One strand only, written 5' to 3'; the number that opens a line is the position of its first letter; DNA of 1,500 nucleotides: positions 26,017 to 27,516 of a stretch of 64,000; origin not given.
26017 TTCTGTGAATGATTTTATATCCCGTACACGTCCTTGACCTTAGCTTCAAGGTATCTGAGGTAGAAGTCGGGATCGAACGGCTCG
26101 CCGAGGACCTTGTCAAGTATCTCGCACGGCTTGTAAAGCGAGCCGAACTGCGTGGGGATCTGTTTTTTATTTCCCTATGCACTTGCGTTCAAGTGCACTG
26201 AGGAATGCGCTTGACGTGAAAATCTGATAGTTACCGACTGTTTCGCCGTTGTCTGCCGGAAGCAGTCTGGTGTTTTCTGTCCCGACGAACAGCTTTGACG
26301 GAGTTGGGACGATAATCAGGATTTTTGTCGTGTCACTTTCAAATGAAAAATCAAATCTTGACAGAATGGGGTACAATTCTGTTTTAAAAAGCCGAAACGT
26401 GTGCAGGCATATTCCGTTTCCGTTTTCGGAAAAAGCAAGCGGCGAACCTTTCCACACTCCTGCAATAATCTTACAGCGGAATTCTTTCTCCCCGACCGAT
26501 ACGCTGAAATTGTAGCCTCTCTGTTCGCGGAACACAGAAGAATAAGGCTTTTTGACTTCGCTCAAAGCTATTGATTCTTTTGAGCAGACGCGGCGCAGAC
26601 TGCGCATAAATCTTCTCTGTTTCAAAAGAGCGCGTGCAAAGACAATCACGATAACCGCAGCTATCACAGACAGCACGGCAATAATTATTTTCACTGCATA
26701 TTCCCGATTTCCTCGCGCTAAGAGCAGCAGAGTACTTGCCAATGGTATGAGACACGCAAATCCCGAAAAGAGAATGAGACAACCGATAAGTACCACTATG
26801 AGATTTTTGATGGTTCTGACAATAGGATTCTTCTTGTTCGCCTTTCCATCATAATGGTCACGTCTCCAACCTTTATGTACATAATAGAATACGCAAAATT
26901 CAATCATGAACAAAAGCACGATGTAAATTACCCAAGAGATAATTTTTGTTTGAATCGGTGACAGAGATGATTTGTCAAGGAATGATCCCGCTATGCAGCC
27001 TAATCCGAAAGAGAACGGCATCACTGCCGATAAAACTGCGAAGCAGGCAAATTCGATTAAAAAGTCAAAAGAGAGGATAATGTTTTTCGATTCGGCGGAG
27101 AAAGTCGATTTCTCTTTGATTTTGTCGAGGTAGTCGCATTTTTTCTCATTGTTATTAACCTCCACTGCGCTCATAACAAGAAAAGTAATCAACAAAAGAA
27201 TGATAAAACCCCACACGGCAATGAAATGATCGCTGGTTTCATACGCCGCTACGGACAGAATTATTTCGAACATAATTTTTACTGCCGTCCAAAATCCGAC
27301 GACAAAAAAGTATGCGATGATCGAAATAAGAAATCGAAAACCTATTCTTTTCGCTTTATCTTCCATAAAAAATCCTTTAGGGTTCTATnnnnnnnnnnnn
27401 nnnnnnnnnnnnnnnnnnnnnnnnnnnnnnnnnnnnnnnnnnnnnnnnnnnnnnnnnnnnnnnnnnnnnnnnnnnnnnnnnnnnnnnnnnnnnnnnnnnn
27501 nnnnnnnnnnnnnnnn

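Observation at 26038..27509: Gene insertion behind the M32 carboxypeptidase flanked by a 114-bp direct duplication of that gene's 3' end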

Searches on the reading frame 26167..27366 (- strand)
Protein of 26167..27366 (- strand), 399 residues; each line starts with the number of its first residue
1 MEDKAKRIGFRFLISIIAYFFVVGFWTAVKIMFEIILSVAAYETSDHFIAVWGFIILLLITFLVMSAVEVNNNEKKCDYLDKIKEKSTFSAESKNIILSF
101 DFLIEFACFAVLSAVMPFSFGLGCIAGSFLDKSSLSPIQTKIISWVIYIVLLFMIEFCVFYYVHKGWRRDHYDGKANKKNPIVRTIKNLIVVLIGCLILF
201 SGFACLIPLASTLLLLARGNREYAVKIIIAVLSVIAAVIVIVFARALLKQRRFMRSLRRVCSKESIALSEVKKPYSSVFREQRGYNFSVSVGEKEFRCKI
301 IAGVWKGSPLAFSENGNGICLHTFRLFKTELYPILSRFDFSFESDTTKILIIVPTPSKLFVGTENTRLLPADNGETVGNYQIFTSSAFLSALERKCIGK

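Call 6: search_protein_families(library=pfam, proteins=[window:26167-27366:-], max_evalue=0.1)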
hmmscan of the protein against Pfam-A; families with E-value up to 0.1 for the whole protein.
window:26167-27366:- (399 aa): 4 families
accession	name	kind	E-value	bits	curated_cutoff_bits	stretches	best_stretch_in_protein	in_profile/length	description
PF10060.15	DUF2298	-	7.4e-05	22.3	27.8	1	18-242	254-457/488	Uncharacterized membrane protein (DUF2298)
PF15420.11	Abhydrolase_9_N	-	0.007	16.9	27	1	113-262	18-165/208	Alpha/beta-hydrolase family N-terminus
PF07332.16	Phage_holin_3_6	-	0.028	14.9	28.4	1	184-258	32-106/116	Putative Actinobacterial Holin-X, holin superfamily III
PF08374.16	Protocadherin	-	0.083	13.3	26.3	0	223-264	36-78/217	Protocadherin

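Call 7: find_encoding_contigs(protein=window:26167-27366:-, flank=6000, max_places=10)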
Protein window:26167-27366:- (399 aa): no gene with exactly this product is on record in the collection.

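Call 9: find_homologous_proteins(query=window:26167-27366:-, max_evalue=0.001)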
Query window:26167-27366:- (399 aa): 2 proteins with E <= 0.001 among 8000 candidates.
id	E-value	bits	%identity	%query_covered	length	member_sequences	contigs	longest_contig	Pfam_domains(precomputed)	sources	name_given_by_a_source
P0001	1.1e-257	872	100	100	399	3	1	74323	-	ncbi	-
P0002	2.1e-27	115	28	89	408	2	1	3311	-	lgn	-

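Call 10: find_encoding_contigs(protein=P0001, flank=8000, max_places=10)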
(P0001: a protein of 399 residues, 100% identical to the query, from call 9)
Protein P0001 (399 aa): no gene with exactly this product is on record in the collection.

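Call 11: find_encoding_contigs(protein=P0002, flank=8000, max_places=10)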
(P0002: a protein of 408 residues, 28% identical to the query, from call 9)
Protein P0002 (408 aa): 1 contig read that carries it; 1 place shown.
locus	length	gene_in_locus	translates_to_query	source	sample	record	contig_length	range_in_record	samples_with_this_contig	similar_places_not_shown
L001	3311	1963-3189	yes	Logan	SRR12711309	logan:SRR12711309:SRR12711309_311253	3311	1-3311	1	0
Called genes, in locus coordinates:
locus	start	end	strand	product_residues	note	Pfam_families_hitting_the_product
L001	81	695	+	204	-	PF04542:Sigma70_r2, PF08281:Sigma70_r4_2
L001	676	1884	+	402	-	-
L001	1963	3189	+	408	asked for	-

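Call 12: list_cluster_members(proteins=[P0001, P0002])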
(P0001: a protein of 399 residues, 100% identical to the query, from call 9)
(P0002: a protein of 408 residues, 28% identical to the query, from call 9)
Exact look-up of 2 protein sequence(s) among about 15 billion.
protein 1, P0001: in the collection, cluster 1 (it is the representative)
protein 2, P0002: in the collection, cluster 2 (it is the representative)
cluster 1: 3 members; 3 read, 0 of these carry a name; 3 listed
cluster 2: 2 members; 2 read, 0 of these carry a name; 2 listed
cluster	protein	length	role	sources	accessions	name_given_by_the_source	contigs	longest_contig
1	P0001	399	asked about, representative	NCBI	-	-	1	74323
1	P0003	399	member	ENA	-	-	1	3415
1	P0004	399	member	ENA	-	-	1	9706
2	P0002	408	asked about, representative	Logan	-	-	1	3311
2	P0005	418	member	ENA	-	-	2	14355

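Call 13: find_encoding_contigs(protein=P0004, flank=10000, max_places=10)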
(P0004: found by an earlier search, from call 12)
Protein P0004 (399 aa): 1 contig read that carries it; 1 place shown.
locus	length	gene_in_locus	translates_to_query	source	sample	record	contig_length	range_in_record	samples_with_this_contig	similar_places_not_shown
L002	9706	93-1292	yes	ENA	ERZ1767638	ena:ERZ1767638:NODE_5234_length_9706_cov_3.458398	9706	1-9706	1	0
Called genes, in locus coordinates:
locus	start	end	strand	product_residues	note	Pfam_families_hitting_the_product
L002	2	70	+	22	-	?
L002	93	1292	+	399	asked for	-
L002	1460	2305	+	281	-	PF03629:SASA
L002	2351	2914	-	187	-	PF13302:Acetyltransf_3, PF00583:Acetyltransf_1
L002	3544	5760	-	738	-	PF02901:PFL-like, PF01228:Gly_radical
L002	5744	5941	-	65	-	-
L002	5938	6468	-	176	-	PF13353:Fer4_12, PF04055:Radical_SAM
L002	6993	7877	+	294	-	PF19293:CdaA_N, PF02457:DAC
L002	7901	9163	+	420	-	PF07949:YbbR (weak)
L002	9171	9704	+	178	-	?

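Call 14: find_encoding_contigs(protein=P0003, flank=10000, max_places=10)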
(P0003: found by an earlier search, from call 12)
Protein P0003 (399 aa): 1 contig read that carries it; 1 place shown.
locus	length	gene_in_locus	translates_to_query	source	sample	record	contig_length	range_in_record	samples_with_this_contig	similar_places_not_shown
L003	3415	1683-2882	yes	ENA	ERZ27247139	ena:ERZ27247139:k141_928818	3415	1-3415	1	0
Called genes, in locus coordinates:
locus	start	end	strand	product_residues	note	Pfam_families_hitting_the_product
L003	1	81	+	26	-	?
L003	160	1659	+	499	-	PF02074:Peptidase_M32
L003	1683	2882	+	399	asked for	-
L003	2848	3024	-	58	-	-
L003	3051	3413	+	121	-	?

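Call 15: find_encoding_contigs(protein=P0005, flank=10000, max_places=10)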
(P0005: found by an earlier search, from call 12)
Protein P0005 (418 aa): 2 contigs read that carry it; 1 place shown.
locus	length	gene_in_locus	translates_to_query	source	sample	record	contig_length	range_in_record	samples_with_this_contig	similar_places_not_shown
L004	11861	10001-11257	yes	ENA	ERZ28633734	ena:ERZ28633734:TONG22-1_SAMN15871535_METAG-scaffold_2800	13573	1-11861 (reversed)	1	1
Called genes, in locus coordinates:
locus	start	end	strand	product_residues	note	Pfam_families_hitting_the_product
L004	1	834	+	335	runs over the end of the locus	PF03590:AsnA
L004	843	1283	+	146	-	-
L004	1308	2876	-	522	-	PF00728:Glyco_hydro_20, PF18088:Glyco_H_20C_C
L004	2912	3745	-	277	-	PF01522:Polysacc_deac_1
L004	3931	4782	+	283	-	PF01261:AP_endonuc_2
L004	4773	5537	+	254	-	PF01261:AP_endonuc_2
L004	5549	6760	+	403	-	PF01408:GFO_IDH_MocA, PF02894:GFO_IDH_MocA_C, PF22725:GFO_IDH_MocA_C3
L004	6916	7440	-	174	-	PF20122:DUF6512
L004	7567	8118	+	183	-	PF00583:Acetyltransf_1, PF13302:Acetyltransf_3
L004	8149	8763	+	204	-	PF04542:Sigma70_r2, PF08281:Sigma70_r4_2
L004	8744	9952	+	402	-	-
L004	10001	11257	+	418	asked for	-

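Call 22: search_protein_families(library=padloc, proteins=[window:26167-27366:-, P0002, L004:8744-9952:+], max_evalue=0.1)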
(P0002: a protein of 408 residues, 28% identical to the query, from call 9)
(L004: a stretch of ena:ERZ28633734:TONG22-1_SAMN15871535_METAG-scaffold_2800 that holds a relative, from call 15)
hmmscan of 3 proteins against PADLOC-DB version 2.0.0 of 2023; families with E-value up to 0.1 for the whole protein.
window:26167-27366:- (399 aa): 0 families

P0002 (408 aa): 1 family
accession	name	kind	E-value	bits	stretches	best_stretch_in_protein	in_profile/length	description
PDLC01975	CARF_m11--CARF_HEPNnew_CARF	-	0.08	9.4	0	160-199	182-221/692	-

L004:8744-9952:+ (402 aa): 0 families

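Call 23: search_protein_families(library=ncbifam, proteins=[window:26167-27366:-, P0002, L004:8744-9952:+], max_evalue=0.1)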
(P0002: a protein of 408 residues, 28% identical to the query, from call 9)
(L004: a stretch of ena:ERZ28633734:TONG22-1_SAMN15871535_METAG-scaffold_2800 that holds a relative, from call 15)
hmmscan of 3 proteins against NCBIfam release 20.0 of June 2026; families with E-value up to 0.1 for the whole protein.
window:26167-27366:- (399 aa): 0 families

P0002 (408 aa): 0 families

L004:8744-9952:+ (402 aa): 2 families
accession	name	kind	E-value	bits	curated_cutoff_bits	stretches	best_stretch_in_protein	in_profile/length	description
NF011574.0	PRK14998.1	equivalog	0.065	13.5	147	0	171-199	15-43/73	cold shock-like protein CspD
NF007405.0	PRK09937.1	equivalog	0.07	13.3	152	0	171-199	15-43/74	cold shock-like protein CspD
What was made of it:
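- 26167..27366 (-): Cargo gene: a 399-aa multi-pass membrane protein with a about 135-aa C-terminal beta-rich domain. It is compositionally foreign and belongs to an uncharacterised family. There is no Pfam hit above the curated cut-off and no NCBIfam or PADLOC hit (calls 6, 22, 23).
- On Rhs/CDI/T6SS C-terminal displacement: The cargo gave no PADLOC, Pfam or NCBIfam match (calls 6, 22, 23).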

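Call 24: search_protein_families(library=pfam, proteins=[L004:8744-9952:+, P0002], max_evalue=0.01)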
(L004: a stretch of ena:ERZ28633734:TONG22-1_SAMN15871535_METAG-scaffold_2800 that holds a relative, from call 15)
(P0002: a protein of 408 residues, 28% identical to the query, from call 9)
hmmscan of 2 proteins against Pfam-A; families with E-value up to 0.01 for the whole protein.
L004:8744-9952:+ (402 aa): 0 families

P0002 (408 aa): 0 families

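Call 28: search_protein_representatives(protein=window:26167-27366:-)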
Query: 399 residues. Proteins with E-value up to 0.001 (for the whole library): 455; up to 1e-10: 342; up to 1e-30: 46. The best 150 are listed.
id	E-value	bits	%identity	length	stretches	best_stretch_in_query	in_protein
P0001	3.6e-258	872.4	100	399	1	1-399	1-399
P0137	8.9e-69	249.1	35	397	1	12-397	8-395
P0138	4.1e-60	220.6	54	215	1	185-398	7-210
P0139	8.6e-57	209.6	36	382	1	93-397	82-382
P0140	1.3e-53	199.1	30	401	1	4-397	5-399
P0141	4.6e-53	197.4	32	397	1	47-397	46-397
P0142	1.5e-50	189.1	34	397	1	4-397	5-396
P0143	1.7e-48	182.3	33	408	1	3-395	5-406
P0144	7.6e-47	176.9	30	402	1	3-399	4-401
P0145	9.6e-44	166.7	32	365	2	149-397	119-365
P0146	1.7e-43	165.8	32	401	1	49-395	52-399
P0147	2.2e-42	162.2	30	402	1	49-398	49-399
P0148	6.3e-42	160.7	30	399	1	33-397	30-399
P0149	1.4e-39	153.0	31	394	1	25-397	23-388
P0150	1.4e-39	152.9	30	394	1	70-397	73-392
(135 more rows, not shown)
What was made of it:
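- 26167..27366 (-): The family has 455 representatives with E<=1e-3 (call 28).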

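Call 38: find_related_loci(query=A6, collection=metagenome_contigs, flank=5000)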
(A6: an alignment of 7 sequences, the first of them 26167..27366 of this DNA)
Query A6 (399 aa) in metagenome_contigs; peptide patterns used: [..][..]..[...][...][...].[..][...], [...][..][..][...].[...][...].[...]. (x = any residue, [..] = any of these).
138 stretches matched a pattern; 1 encode a relative of the query (tblastn E <= 1e-3); 1 distinct loci.
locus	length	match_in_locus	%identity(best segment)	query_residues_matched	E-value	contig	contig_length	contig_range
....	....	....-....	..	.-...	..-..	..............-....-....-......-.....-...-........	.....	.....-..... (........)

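Call 48: search_dna_similar(query=window:26167-27366:-, collection=phages, mode=protein, max_evalue=0.001)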
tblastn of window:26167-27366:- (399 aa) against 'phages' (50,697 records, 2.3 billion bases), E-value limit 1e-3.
No match.

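Call 49: search_dna_similar(query=window:26167-27366:-, collection=plasmids, mode=protein, max_evalue=0.001)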
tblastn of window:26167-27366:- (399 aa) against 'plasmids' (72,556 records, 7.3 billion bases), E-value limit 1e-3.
No match.
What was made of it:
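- On CIME / decayed site-specific integrative element: The cargo is not in the phage or plasmid collections (calls 48, 49).
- Tried and rejected: I considered the cargo as a phage or plasmid gene and found no tblastn match (calls 48, 49).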

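Call 51: predict_structure(alignment_id=A5)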
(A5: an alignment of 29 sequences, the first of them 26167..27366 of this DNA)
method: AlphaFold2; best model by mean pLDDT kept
length: 399 residues; sequences in the alignment: 29
mean_pLDDT: 88.0   pTM: 0.66
mean pLDDT of the five models: 88.0, 87.5, 87.0, 86.1, 85.6
residues with pLDDT >= 90: 222; 70-90: 160; 50-70: 17; < 50: 0
segments of 3 or more residues with pLDDT < 50: none
pLDDT, mean of each block of 10 residues (from residue 1): 84 93 91 85 84 91 92 86 78 92 95 91 91 92 96 95 86 60 80 84 80 74 80 90 94 97 96 92 93 94 91 92 73 84 92 94 83 92 96 90
secondary structure, 60 per line:
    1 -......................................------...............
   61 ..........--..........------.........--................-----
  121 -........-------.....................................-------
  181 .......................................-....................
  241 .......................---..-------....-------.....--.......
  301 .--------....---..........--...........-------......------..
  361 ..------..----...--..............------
elements in order: H2-39 H46-70 H73-82 H89-97 H100-115 H122-129 H137-173 H181-219 H221-263 H276-279 E287-291 E294-301 E310-313 E317-326 E329-339 E347-352 E359-362 E375-377 E380-384 H385-393
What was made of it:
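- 26167..27366 (-): The AF2 model has pLDDT 88 (call 51).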

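Call 54: fold_search(model_id=the predicted structure, library=pdb)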
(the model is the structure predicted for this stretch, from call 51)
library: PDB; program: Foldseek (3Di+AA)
matches with E <= 10: 380; with E <= 0.001: 0
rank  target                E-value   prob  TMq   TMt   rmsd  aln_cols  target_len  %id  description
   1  7ek1                  9.6e-02  0.12  0.09  0.11  25.4       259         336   12  Cryo-EM structure of VCCN1 in detergent (released 2022-04-06)
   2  6jlf_B                4.4e-01  0.08  0.09  0.13  22.9       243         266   13  Crystal structure of a bacterial Bestrophin homolog from Klebsiella pneumoniae D179A mutation - HR (released 2019-11-13)
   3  8czj_B                4.6e-01  0.12  0.15  0.18  15.3       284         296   11  A bacteria Zrt/Irt-like protein in the apo state (released 2023-02-22)
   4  6ivm_B                4.9e-01  0.07  0.09  0.13  24.2       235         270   14  Crystal structure of a membrane protein P143A (released 2019-11-06)
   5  9kpe_R                5.1e-01  0.13  0.13  0.17  17.4       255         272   16  Cryo-EM structure of GPCR16-GiH5 complex (released 2025-04-02)
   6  6ivn_A                5.1e-01  0.08  0.10  0.14  23.5       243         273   13  Crystal structure of a membrane protein G264A (released 2019-11-06)
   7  6ivm_D                5.4e-01  0.08  0.11  0.14  23.5       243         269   12  Crystal structure of a membrane protein P143A (released 2019-11-06)
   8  6u1s_A                5.4e-01  0.06  0.10  0.12  22.1       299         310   14  Cryo-EM structure of a de novo designed 16-helix transmembrane nanopore, TMHC8_R. (released 2020-08-19)
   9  3tdx_E                6.0e-01  0.10  0.13  0.18  19.6       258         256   14  Crystal structure of HSC L82V (released 2012-03-07)
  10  6ivk_E                6.0e-01  0.08  0.11  0.14  23.2       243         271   12  Crystal structure of a membrane protein G175A (released 2019-11-06)
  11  7cge_A                6.3e-01  0.13  0.15  0.20  12.2       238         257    9  The overall structure of nucleotide free MlaFEDB complex (released 2020-09-09)
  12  6ivp_A                6.6e-01  0.06  0.09  0.12  24.3       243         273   14  Crystal structure of a membrane protein P262A (released 2019-11-06)
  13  3tds_E                7.4e-01  0.11  0.14  0.19  19.3       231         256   16  Crystal structure of HSC F194I (released 2012-03-07)
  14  6iv3_D                7.4e-01  0.06  0.09  0.13  23.1       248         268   12  Crystal structure of a bacterial Bestrophin homolog from Klebsiella pneumoniae with a mutation W252A (released 2019-11-13)
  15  6zy2_E                7.7e-01  0.11  0.16  0.20  11.9       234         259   10  Cryo-EM structure of apo MlaFEDB (released 2020-11-25)
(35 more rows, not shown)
